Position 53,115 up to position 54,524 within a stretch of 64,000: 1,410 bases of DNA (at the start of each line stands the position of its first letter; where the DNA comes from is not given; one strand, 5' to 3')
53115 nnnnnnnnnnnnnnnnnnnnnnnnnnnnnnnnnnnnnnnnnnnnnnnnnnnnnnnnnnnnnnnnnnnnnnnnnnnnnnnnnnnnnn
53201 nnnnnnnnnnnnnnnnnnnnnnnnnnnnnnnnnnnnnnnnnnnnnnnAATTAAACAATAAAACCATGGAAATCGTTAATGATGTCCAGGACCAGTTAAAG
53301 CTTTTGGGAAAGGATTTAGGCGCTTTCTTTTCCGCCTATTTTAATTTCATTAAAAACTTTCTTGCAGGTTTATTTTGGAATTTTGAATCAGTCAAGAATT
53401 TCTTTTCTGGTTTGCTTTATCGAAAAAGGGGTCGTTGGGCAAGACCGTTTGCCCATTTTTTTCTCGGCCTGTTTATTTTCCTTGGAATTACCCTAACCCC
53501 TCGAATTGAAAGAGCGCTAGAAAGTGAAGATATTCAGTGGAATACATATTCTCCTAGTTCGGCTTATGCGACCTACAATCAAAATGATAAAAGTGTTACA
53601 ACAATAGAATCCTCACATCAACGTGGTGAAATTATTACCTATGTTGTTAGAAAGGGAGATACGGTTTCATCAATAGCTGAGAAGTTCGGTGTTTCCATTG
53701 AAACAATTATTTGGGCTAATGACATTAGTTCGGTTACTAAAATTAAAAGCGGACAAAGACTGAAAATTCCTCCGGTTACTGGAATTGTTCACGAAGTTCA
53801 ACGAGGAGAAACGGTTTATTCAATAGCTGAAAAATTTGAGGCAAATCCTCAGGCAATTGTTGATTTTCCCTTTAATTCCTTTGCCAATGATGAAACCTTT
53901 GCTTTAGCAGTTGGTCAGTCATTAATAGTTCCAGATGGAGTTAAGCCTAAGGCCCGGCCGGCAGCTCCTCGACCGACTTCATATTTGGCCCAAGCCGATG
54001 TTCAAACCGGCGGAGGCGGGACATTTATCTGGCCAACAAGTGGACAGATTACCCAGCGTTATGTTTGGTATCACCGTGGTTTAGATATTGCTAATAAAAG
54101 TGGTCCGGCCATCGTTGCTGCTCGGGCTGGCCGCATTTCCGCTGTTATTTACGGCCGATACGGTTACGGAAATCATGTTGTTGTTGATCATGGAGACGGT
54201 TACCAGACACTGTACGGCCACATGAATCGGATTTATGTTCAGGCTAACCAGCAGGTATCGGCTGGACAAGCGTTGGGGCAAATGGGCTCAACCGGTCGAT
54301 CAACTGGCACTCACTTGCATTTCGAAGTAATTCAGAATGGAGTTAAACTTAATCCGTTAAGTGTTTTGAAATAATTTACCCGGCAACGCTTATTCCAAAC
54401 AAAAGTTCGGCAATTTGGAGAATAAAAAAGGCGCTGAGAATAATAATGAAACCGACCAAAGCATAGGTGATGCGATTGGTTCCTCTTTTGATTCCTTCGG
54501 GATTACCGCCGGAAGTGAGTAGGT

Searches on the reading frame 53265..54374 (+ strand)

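Call 46: search_protein_families(library=pfam, proteins=[window:53265-54374:+], max_evalue=0.001)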
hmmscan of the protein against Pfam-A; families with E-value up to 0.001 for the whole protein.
window:53265-54374:+ (369 aa): 6 families
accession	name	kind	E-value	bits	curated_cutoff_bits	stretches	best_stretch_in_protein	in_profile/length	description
PF01551.29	Peptidase_M23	-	6.3e-31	106.9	28.7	1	269-364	2-96/96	Peptidase family M23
PF01476.26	LysM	-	2.4e-21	75.8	20.9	2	126-169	1-43/43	LysM domain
PF23473.1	LysM3_LYK4_5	-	9.4e-14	51.7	29.3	1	124-157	3-36/48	LYK4/5 LysM3 domain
PF23462.1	LysM3_NFP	-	1.7e-06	28.9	28.1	0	123-153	2-32/48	NFP LysM3 domain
PF23446.1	LysM1_NFP_LYK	-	2.3e-06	28.8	36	0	125-169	7-54/60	NFP/LYK LysM1 domain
PF13518.12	HTH_28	-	0.00024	21.5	25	0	119-148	1-29/52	Helix-turn-helix domain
